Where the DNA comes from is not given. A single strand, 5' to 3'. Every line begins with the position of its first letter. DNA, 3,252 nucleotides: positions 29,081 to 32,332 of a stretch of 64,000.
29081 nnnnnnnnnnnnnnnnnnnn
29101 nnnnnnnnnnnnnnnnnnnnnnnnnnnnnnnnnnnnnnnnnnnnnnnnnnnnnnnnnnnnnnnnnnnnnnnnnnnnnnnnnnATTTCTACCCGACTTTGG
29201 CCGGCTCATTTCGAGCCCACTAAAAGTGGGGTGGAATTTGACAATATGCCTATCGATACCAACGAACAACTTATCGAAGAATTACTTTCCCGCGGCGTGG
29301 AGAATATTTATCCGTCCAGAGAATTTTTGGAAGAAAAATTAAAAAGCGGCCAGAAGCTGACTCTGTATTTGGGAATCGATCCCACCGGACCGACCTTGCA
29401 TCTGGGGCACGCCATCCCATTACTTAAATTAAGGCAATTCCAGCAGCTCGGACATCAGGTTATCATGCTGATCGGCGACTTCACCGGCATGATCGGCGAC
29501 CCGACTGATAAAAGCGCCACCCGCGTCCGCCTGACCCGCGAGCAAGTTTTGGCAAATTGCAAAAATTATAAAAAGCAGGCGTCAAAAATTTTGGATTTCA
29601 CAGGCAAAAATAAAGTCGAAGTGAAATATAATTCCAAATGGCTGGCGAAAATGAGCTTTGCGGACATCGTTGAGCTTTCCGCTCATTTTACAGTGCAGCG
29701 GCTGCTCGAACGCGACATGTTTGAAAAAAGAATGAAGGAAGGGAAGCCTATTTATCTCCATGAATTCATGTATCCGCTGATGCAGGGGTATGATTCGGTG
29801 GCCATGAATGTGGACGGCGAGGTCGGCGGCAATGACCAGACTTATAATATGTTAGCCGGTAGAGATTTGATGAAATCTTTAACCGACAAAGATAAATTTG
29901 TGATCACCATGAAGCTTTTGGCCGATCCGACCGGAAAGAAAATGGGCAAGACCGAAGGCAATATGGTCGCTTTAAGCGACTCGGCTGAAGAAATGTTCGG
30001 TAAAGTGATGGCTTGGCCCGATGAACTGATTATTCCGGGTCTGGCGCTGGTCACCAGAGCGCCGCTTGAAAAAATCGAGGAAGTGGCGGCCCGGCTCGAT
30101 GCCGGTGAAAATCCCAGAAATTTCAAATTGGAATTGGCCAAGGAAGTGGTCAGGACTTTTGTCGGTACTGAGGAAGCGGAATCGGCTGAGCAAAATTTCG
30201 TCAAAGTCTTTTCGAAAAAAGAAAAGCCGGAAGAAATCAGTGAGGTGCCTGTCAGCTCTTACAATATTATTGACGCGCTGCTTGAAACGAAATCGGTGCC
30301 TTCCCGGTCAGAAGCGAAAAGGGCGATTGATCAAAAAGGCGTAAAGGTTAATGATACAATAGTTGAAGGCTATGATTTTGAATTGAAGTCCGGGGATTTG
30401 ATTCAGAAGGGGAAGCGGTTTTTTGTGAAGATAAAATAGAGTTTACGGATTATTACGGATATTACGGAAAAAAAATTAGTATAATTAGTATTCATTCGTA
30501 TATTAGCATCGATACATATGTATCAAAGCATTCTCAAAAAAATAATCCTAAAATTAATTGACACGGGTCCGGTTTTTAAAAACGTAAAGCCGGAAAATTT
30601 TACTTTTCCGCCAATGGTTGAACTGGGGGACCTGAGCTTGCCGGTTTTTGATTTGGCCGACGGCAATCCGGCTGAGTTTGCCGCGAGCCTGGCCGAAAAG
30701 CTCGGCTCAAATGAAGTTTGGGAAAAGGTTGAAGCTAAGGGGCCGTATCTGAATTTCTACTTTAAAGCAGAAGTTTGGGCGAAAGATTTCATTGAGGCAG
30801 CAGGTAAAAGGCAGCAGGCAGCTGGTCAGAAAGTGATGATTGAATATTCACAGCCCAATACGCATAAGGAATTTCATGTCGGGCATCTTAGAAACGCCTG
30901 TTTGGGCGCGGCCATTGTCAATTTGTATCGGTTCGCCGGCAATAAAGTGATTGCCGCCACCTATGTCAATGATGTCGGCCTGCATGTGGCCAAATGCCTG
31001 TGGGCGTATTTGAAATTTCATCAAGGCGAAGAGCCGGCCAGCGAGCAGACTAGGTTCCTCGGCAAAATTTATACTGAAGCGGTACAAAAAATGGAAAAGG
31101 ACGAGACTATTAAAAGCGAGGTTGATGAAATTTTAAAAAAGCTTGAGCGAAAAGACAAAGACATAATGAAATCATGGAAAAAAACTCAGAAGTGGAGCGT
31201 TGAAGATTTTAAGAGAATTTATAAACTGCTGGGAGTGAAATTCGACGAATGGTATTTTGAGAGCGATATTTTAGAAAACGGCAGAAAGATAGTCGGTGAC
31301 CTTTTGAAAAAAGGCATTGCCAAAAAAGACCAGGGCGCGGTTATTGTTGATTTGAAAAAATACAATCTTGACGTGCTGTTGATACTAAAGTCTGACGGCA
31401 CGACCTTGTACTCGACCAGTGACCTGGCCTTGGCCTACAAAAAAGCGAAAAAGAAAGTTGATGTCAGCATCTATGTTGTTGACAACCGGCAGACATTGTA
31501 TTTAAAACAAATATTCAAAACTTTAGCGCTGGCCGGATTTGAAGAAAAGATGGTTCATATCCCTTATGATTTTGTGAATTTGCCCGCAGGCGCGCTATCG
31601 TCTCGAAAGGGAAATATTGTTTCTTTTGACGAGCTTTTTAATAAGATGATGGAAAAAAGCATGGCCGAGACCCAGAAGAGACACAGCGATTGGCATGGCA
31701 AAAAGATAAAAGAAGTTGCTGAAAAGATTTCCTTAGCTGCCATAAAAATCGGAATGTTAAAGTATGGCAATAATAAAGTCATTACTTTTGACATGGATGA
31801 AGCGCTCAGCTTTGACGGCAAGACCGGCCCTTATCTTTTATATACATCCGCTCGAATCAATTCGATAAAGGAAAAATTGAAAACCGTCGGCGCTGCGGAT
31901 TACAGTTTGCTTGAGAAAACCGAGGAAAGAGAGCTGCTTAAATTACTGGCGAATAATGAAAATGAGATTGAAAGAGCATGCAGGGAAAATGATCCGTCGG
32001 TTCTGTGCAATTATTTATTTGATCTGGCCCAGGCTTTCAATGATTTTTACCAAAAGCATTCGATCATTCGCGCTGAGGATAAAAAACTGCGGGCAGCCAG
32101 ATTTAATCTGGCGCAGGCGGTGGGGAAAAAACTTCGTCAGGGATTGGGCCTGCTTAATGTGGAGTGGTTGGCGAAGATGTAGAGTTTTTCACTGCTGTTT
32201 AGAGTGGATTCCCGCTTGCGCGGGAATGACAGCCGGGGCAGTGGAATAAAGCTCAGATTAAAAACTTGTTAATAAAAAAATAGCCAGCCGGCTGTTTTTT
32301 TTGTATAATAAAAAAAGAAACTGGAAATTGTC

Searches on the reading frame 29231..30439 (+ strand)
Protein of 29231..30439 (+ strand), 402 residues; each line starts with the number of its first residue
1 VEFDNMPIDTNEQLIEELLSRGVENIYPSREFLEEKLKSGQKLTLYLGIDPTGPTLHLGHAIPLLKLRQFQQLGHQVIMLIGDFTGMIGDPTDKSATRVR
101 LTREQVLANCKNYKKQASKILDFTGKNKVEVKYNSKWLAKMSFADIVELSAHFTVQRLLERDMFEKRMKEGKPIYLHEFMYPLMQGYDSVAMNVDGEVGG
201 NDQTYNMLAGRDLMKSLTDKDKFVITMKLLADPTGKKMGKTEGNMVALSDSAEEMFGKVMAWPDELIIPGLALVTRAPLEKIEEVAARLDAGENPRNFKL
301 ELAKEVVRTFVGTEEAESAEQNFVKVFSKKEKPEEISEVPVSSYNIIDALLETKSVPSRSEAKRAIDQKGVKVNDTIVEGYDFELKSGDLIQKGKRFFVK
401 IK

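Call 13: search_protein_families(library=pfam, proteins=[window:29231-30439:+], max_evalue=0.001)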
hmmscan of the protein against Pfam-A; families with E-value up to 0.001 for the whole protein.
window:29231-30439:+ (402 aa): 3 families
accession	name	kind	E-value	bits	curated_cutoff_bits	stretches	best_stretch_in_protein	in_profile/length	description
PF00579.31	tRNA-synt_1b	-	1.3e-72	245.1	21.1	1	40-327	3-291/292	tRNA synthetases class I (W and Y)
PF01479.30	S4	-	2.2e-07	31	22.8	1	352-391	9-48/48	S4 domain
PF22421.1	SYY_C-terminal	-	5.9e-06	26.5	27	1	339-392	14-67/83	Tyrosine--tRNA ligase SYY-like C-terminal domain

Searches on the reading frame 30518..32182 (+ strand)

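Call 13: search_protein_families(library=pfam, proteins=[window:30518-32182:+], max_evalue=0.001)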
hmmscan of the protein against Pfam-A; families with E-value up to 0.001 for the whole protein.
window:30518-32182:+ (554 aa): 3 families
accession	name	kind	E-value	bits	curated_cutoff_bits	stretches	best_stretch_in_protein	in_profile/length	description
PF00750.26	tRNA-synt_1d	-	7.7e-56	190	23.3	1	98-415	14-338/349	tRNA synthetases class I (R), catalytic domain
PF05746.21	DALR_1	-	6.1e-27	94.5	22.3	1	440-554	1-117/117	DALR anticodon binding domain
PF03485.21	Arg_tRNA_synt_N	-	4e-08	34.2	21.5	1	5-82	6-85/85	Arginyl tRNA synthetase N terminal domain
